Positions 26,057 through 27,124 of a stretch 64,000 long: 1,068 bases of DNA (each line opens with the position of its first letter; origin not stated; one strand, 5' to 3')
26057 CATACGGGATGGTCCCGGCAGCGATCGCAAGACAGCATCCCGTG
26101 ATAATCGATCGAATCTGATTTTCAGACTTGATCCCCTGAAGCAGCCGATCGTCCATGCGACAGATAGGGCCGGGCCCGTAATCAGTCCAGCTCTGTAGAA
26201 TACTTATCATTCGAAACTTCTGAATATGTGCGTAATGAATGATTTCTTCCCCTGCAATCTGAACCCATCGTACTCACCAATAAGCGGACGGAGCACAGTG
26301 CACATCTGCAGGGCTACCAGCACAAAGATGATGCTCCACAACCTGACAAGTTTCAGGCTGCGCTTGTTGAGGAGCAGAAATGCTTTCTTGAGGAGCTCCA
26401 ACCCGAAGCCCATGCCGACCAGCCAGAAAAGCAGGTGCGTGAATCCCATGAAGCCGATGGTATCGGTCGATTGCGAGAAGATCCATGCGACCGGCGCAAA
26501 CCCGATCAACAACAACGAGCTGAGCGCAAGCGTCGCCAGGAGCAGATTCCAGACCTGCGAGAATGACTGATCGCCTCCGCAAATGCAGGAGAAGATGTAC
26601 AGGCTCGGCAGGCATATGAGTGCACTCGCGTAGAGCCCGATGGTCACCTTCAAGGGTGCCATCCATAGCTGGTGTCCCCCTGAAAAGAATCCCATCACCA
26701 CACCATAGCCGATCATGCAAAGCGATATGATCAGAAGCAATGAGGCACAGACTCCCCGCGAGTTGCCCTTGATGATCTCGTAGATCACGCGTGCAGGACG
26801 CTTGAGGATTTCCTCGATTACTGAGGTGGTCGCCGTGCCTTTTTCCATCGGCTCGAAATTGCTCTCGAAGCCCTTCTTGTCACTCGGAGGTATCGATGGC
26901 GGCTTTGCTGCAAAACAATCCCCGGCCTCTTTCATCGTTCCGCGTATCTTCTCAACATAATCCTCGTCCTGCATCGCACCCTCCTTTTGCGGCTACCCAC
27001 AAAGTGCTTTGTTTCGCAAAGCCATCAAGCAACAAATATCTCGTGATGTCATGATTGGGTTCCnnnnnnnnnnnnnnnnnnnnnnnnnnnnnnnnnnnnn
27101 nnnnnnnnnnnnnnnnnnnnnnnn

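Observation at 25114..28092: Winged-helix regulator heading a run of uncharacterised polytopic membrane proteins directly upstream of the LDI-like operon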

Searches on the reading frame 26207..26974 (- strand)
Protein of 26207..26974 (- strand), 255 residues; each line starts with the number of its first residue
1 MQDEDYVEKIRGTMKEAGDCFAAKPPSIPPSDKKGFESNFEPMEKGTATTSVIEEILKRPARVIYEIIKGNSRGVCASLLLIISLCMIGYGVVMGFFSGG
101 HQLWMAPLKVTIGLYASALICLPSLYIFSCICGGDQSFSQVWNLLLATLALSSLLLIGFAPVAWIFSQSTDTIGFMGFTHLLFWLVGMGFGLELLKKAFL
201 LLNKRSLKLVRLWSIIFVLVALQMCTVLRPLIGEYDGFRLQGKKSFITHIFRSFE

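Call 3: search_protein_families(library=pfam, proteins=[window:26207-26974:-], max_evalue=0.1)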
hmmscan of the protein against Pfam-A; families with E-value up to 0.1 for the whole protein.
window:26207-26974:- (255 aa): 0 families

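Call 4: search_protein_families(library=ncbifam, proteins=[window:26207-26974:-], max_evalue=0.1)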
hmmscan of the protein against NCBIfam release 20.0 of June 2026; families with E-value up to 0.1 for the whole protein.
window:26207-26974:- (255 aa): 0 families

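Call 7: find_encoding_contigs(protein=window:26207-26974:-, flank=10000, max_places=6)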
Protein window:26207-26974:- (255 aa): no gene with exactly this product is on record in the collection.

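Call 8: find_homologous_proteins(query=window:26207-26974:-)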
Query window:26207-26974:- (255 aa): 3521 proteins with E <= 0.001 among 4931 candidates; the best 120 are listed.
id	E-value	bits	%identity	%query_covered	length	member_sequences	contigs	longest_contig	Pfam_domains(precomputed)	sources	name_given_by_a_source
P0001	3.2e-166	569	100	100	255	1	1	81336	-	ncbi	-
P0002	4.3e-83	297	58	89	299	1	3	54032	-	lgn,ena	-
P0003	6.6e-79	283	53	91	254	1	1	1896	-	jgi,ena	-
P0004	3.9e-77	277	54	92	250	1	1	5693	PF04893.23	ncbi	ncbi:Yip1 family protein [Verrucomicrobiota bacterium]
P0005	2.4e-75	271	51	95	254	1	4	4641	-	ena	-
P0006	4.4e-75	271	56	84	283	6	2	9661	-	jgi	jgi:hypothetical protein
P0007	4.2e-73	264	51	88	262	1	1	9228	-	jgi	-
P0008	1.8e-72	262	56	84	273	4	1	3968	-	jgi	-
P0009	6.6e-72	260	52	91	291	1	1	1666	-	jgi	jgi:hypothetical protein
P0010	4.2e-71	257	55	86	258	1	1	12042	-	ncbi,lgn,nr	ncbi:MAG: hypothetical protein JXR37_31975 [Kiritimatiellae bacterium]|nr:hypothetical protein [Kiri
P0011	3.7e-70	254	51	89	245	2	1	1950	-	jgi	jgi:hypothetical protein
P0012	1.1e-69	253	51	86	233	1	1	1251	-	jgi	jgi:hypothetical protein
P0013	1.2e-68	249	48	90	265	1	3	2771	-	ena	-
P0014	1.6e-68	249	52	82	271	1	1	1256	-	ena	-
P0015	1.9e-68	249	54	83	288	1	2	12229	-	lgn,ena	-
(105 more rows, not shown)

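Call 10: find_related_loci(query=A1, collection=genome_contigs, flank=10000)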
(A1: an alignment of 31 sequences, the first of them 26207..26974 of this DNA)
Query A1 (255 aa) in genome_contigs; peptide patterns used: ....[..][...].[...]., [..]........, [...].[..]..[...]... (x = any residue, [..] = any of these).
600 stretches matched a pattern (row limit reached: there are more); 495 encode a relative of the query (tblastn E <= 1e-3); the best 80 are kept; 80 distinct loci.
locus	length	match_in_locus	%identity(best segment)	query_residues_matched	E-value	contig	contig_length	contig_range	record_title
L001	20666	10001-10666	50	24-249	2e-64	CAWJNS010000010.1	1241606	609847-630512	MAG: uncultured Verrucomicrobiae bacterium isolate MFD02840.bin.2.14 genome assembly, contig: contig_75253, whole genome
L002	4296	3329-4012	46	24-249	1e-63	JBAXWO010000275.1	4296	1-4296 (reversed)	MAG: bacterium isolate ELA715 MAG715_275, whole genome shotgun sequence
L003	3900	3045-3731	47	25-255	7e-62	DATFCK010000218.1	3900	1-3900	MAG TPA_asm: Chthoniobacterales bacterium isolate SMAG_U8552 k141_33897, whole genome shotgun sequence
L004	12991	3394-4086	44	22-249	8e-62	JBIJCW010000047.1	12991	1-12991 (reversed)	MAG: Kiritimatiellia bacterium isolate ME2006-08-22D15_3300044611_group2_bin126 Rohwer_bin2518_scaffold_5230_c1, whole g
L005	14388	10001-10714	49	23-249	2e-61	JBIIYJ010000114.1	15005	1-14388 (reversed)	MAG: Kiritimatiellia bacterium isolate ME2005-09-19_3300034101_group2_bin229 Rohwer_bin2517_scaffold_2973_c1, whole geno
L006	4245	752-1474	44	23-255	1e-60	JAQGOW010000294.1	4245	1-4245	MAG: Verrucomicrobiales bacterium isolate RYN_623 scaffold_6001899, whole genome shotgun sequence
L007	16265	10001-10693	47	25-249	7e-60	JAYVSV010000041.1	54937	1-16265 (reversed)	MAG: Verrucomicrobiota bacterium isolate GL74_DN_metabat_45 GL74_DN_metabat_45_40, whole genome shotgun sequence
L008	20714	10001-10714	45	4-249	7e-60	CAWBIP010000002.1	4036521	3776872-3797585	MAG: uncultured Verrucomicrobiae bacterium isolate MFD03346.bin.1.129 genome assembly, contig: contig_2756, whole genome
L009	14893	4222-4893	46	25-249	7e-60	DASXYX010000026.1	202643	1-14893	MAG TPA_asm: Verrucomicrobiia bacterium isolate SMAG_U4836 k141_1627256, whole genome shotgun sequence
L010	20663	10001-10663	45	29-249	2e-59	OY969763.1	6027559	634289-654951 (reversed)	MAG: uncultured Verrucomicrobiae bacterium isolate MFD04967.bin.c.2 genome assembly, chromosome: 1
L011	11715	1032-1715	43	24-249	2e-59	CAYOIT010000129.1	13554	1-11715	MAG TPA_asm: uncultured Verrucomicrobiota bacterium isolate SRP272421_co4_179 genome assembly, contig: NODE_12875_length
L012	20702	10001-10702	43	22-255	2e-59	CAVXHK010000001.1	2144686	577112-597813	MAG: uncultured Verrucomicrobiae bacterium isolate MFD03250.bin.1.133 genome assembly, contig: contig_1646, whole genome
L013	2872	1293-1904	48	51-255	4e-59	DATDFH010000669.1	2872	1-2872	MAG TPA_asm: Verrucomicrobiia bacterium isolate SMAG_U221 k141_1243917, whole genome shotgun sequence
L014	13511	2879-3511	47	39-249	8e-59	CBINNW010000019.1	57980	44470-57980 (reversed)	MAG TPA_asm: uncultured Akkermansia sp. isolate SRR16817062_maxbin2_2 genome assembly, contig: ERZ27393189.178, whole ge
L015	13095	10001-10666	47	36-255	2e-58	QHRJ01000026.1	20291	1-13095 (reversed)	MAG: Verrucomicrobia bacterium isolate AV106 14_0929_09_30cm_scaffold_1351_curated, whole genome shotgun sequence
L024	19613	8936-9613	47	24-249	4e-57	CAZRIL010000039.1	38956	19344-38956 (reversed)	MAG TPA_asm: uncultured Chthoniobacter sp. isolate SRP242652_co2_52 genome assembly, contig: NODE_1214_length_38956_cov_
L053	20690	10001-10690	42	23-249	3e-55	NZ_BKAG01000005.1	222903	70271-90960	Brevifollis gellanilyticus strain NBRC 108608 sequence005, whole genome shotgun sequence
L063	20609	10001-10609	44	47-249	2e-54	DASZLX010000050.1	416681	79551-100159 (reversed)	MAG TPA_asm: Verrucomicrobiia bacterium isolate SMAG_U5876 k141_3788853, whole genome shotgun sequence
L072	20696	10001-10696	42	25-249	1e-53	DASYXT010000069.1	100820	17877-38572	MAG TPA_asm: Verrucomicrobiia bacterium isolate SMAG_U6315 k141_654454, whole genome shotgun sequence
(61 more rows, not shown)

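Call 17: search_protein_families(library=pfam, alignment_id=A1, max_evalue=0.01)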
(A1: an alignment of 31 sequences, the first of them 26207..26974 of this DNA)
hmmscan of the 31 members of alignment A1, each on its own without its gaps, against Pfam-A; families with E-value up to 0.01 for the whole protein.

A. member 1, window:26207-26974:- (255 aa): 0 families

B. families by the number of members that match (of 31 scanned): 2 families
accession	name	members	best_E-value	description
PF23605.1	FKS1_dom2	2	0.00036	1,3-beta-glucan synthase component FKS1, second domain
PF04893.22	Yip1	1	9e-06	Yip1 domain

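Call 24: find_encoding_contigs(protein=P0001, flank=10000, max_places=3)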
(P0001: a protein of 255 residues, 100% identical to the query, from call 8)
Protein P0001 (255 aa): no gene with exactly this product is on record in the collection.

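Call 25: find_encoding_contigs(protein=P0002, flank=10000, max_places=3)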
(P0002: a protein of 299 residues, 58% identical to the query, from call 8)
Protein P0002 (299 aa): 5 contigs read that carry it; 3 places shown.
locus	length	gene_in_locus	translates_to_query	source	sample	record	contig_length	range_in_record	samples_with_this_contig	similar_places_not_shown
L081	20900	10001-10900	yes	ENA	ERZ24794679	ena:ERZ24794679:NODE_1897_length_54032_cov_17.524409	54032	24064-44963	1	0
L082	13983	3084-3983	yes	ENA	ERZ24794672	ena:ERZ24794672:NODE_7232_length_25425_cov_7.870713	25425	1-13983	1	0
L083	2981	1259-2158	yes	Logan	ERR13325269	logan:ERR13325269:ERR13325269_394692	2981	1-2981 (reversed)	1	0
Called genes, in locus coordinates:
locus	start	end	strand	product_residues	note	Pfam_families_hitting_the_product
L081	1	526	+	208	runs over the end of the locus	PF03162:Y_phosphatase2, PF22741:PTP-NADK (weak), PF22784:PTP-SAK (weak), PF00782:DSPc (weak), PF22785:Tc-R-P (faint)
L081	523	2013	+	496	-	PF01547:SBP_bac_1 (faint), PF13531:SBP_bac_11, PF12727:PBP_like (faint), PF13531:SBP_bac_11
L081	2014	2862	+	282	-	PF00528:BPD_transp_1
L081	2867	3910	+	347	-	PF00005:ABC_tran, PF02463:SMC_N (faint), PF08402:TOBE_2 (weak)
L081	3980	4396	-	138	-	PF01850:PIN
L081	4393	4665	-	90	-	PF02604:PhdYeFM_antitox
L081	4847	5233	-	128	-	PF07027:DUF1318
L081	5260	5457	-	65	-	-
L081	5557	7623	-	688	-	PF11739:YdbH-like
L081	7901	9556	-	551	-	PF16371:MetallophosN, PF00149:Metallophos (weak)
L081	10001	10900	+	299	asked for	-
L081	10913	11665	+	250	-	-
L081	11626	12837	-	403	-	PF06123:CreD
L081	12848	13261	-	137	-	-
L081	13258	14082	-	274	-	-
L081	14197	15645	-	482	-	PF00672:HAMP, PF00512:HisKA, PF02518:HATPase_c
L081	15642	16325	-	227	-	PF00072:Response_reg, PF00486:Trans_reg_C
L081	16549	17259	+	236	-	PF00072:Response_reg, PF00486:Trans_reg_C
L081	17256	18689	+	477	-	PF00672:HAMP, PF00512:HisKA, PF02518:HATPase_c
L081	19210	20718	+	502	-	-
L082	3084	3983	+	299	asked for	-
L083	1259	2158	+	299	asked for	-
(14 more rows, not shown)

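Call 26: predict_structure(alignment_id=A1)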
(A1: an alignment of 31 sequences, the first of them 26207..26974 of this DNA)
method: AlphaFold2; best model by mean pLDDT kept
length: 255 residues; sequences in the alignment: 31
mean_pLDDT: 85.7   pTM: 0.79
mean pLDDT of the five models: 85.7, 85.2, 85.2, 83.3, 83.1
residues with pLDDT >= 90: 154; 70-90: 52; 50-70: 44; < 50: 5
segments of 3 or more residues with pLDDT < 50: 241-245
pLDDT, mean of each block of 10 residues (from residue 1): 68 58 67 81 97 98 97 98 97 88 90 95 96 95 98 96 88 85 95 96 88 96 75 57 55 67
secondary structure, 60 per line:
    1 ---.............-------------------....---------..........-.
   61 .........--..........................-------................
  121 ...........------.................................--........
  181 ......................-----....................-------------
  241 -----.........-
elements in order: H4-16 H36-39 H49-58 H60-69 H72-97 H105-131 H138-170 H173-202 H208-227 H246-254

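Call 33: fold_search(model_id=the predicted structure, library=pdb)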
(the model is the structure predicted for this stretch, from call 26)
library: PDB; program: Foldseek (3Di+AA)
matches with E <= 10: 233; with E <= 0.001: 0
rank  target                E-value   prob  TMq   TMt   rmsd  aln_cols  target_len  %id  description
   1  4hyj_B                9.0e-01  0.15  0.21  0.23  15.3       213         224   13  Crystal structure of Exiguobacterium sibiricum rhodopsin (released 2013-07-17)
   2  8vyr_B                1.1e+00  0.16  0.21  0.24  16.6       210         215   11  Cryo-EM Structure of the BRAF V600E monomer bound to GDC0879 (released 2025-05-28)
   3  4u4w_B                1.8e+00  0.08  0.16  0.11  19.6       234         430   12  Structure of a nitrate/nitrite antiporter NarK in nitrate-bound occluded state (released 2015-07-15)
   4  7vg4_A                1.9e+00  0.12  0.23  0.26  11.7       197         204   10  10,5-methenyltetrahydrofolate cyclohydrolase from Methylobacterium extorquens AM1 strain (released 2022-07-06)
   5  8q3v_C                2.3e+00  0.07  0.18  0.18  20.8       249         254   13  Cryo-EM structure of the methanogenic Na+ translocating N5-methyl-H4MPT:CoM methyltransferase complex (released 2024-07-10)
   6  8y3z_A                2.3e+00  0.06  0.15  0.14  19.2       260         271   12  VcFadRqm, Genetically engineered mutants of Vibrio cholerae fadR, in Complex with DNA (released 2025-02-05)
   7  8whh_A                2.3e+00  0.06  0.15  0.16  17.6       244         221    9  Crystal structure of Se-Met derivative CLASP2 in complex with CLIP170 (released 2024-08-28)
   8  8wm8_B                2.5e+00  0.08  0.19  0.19  17.9       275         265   13  Cryo-EM structure of cyanobacterial nitrate/nitrite transporter NrtBCD in complex with nitrate (released 2024-02-28)
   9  9iyb_A                2.9e+00  0.13  0.24  0.20  17.6       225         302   11  Cryo-EM Structure of the Prostaglandin D2 Receptor 2-PGD2 Coupled to G Protein (released 2024-12-04)
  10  4zvb_B                2.9e+00  0.09  0.17  0.25  15.0       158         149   11  Crystal structure of globin domain of the E. coli DosC - form II (ferrous) (released 2015-11-11)
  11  7ahc_A                2.9e+00  0.07  0.17  0.16  15.2       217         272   14  OpuA apo inward-facing (released 2020-11-25)
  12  6s7v                  2.9e+00  0.06  0.15  0.12  15.0       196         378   12  Lipoteichoic acids flippase LtaA (released 2020-04-22)
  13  7na8_R                3.0e+00  0.15  0.24  0.22  11.8       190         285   11  Structures of human ghrelin receptor-Gi complexes with ghrelin and a synthetic agonist (released 2021-12-15)
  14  8el1_A                3.0e+00  0.04  0.12  0.07  17.0       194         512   13  Structure of MBP-Mcl-1 in complex with ABBV-467 (released 2023-10-25)
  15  4dve_C                3.1e+00  0.16  0.27  0.35  12.0       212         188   11  Crystal structure at 2.1 A of the S-component for biotin from an ECF-type ABC transporter (released 2012-08-29)
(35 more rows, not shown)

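Call 60: search_solved_structures(query=A1, max_evalue=10)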
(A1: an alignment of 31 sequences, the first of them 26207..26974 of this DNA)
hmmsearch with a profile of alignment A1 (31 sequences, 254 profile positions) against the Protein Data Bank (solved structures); distinct sequences matched with E-value up to 10: 0.

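Call 62: search_protein_families(library=pfam, proteins=[P0004, L003:2313-2999:+, L053:9123-9992:+, L081:10913-11665:+, L024:8198-8902:+, L004:4144-4836:+, L011:1808-2467:+, L072:10864-11469:+, L063:10740-11351:+], max_evalue=0.1)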
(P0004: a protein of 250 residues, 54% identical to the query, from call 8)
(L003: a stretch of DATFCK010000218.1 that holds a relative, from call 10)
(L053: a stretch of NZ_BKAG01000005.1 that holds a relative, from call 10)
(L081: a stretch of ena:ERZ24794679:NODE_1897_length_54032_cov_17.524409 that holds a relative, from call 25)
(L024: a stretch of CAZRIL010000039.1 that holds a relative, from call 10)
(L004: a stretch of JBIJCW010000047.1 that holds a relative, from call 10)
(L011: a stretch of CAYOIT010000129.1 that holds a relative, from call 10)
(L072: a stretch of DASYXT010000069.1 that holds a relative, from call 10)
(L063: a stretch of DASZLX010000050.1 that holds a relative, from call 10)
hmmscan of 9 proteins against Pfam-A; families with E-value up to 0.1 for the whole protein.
P0004 (250 aa): 1 family
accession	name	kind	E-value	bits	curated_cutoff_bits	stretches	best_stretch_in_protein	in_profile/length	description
PF04893.22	Yip1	-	9e-06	26.1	28.6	1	52-216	4-169/173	Yip1 domain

L003:2313-2999:+ (228 aa): 1 family
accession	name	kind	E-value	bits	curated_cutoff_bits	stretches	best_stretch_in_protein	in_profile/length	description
PF19874.4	DUF6347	-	0.067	13.9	25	0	22-71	13-62/124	Family of unknown function (DUF6347)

L053:9123-9992:+ (289 aa): 0 families

L081:10913-11665:+ (250 aa): 0 families

L024:8198-8902:+ (234 aa): 0 families

L004:4144-4836:+ (231 aa): 1 family
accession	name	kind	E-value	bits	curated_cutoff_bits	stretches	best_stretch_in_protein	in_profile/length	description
PF08570.15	DUF1761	-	0.0072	17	31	1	31-93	3-68/123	Protein of unknown function (DUF1761)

L011:1808-2467:+ (220 aa): 0 families

L072:10864-11469:+ (202 aa): 0 families

L063:10740-11351:+ (204 aa): 0 families

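Call 64: list_cluster_members(proteins=[P0001, P0121])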
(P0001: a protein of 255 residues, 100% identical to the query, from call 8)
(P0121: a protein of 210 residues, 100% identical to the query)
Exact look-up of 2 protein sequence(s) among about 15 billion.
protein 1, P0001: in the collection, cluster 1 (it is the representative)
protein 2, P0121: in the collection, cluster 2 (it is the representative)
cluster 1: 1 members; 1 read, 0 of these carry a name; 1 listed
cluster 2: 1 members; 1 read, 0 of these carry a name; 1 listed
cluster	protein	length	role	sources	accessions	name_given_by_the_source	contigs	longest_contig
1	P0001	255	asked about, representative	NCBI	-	-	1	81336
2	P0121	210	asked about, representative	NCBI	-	-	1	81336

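Call 74: search_protein_representatives(alignment_id=A1)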
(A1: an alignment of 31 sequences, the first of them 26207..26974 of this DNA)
Query: 31 sequences, 254 profile positions. Proteins with E-value up to 0.001 (for the whole library): 1904; up to 1e-10: 1069; up to 1e-30: 274. The best 150 are listed.
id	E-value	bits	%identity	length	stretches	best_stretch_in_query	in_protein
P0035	2.1e-98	345.0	-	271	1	6-250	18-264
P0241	1.1e-97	342.6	-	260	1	1-251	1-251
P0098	1.8e-97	341.9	-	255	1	11-249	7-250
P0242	3.4e-90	318.1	-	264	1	9-252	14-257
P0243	5.1e-89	314.2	-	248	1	1-251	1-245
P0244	4.7e-88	311.0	-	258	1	9-251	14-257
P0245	1.5e-87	309.4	-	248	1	21-248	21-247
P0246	7.7e-87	307.1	-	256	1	8-250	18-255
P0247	7.8e-87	307.0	-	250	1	1-250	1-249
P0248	9.1e-87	306.8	-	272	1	9-249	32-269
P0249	2.2e-86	305.6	-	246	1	33-250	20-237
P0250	8.7e-85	300.3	-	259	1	19-246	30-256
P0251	2.6e-84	298.8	-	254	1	9-248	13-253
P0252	5.4e-84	297.7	-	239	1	19-249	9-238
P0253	8.2e-84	297.1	-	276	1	17-250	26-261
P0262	6.0e-80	284.5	-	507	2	9-250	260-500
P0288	9.7e-74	264.1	-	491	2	7-250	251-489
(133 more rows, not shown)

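Call 81: search_protein_families(library=padloc, proteins=[window:26207-26974:-], max_evalue=0.01)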
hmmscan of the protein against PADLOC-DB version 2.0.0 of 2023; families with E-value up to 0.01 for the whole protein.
window:26207-26974:- (255 aa): 0 families

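Call 82: search_protein_families(library=phrogs, proteins=[window:26207-26974:-], max_evalue=0.01)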
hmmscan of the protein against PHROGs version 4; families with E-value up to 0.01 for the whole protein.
window:26207-26974:- (255 aa): 0 families
